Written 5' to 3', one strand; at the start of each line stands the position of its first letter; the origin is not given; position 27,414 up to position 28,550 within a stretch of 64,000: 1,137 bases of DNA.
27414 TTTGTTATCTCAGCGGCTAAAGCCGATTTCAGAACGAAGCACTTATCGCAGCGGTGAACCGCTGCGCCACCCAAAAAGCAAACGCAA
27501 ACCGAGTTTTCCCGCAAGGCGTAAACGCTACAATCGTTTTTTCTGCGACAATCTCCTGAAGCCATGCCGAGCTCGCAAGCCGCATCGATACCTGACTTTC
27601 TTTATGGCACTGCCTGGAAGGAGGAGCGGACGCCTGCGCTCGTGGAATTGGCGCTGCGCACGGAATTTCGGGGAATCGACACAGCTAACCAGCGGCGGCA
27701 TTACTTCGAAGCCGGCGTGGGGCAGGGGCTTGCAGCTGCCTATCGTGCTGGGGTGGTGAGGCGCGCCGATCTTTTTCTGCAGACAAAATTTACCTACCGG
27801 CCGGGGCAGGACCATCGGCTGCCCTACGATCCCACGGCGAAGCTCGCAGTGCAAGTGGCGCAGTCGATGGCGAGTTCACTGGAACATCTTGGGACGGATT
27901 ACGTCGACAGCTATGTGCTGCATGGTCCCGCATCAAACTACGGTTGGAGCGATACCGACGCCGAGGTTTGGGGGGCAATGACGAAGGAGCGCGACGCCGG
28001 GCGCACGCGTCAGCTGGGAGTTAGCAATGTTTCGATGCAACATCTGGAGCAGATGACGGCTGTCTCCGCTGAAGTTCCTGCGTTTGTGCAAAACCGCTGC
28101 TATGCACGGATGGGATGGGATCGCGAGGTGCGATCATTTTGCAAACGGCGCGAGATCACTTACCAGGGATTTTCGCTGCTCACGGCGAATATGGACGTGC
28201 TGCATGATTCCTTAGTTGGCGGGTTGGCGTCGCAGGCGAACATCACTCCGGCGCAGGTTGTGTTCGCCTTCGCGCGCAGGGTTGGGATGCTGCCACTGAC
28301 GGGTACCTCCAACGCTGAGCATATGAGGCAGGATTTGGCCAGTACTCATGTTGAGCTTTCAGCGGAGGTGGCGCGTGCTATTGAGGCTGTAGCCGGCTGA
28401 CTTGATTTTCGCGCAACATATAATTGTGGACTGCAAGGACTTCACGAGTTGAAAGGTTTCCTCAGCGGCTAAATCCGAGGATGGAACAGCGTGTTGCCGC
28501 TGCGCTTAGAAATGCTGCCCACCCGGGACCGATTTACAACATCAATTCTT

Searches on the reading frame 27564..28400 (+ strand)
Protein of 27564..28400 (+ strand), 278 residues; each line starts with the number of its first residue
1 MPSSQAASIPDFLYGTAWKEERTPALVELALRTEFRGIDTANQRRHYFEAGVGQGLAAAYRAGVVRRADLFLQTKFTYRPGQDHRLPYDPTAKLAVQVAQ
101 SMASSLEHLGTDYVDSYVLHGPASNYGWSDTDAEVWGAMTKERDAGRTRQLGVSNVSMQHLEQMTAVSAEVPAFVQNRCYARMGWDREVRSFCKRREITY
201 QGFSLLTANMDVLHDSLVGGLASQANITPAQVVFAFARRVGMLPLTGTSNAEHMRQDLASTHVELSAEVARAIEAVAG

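Call 39: search_protein_families(library=pfam, proteins=[window:27564-28400:+], max_evalue=0.00001)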
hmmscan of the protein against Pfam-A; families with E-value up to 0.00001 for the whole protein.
window:27564-28400:+ (278 aa): 1 family
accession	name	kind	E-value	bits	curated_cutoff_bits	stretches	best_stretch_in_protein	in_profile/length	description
PF00248.27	Aldo_ket_red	-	4.9e-24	85.3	24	1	20-276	18-289/291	Aldo/keto reductase family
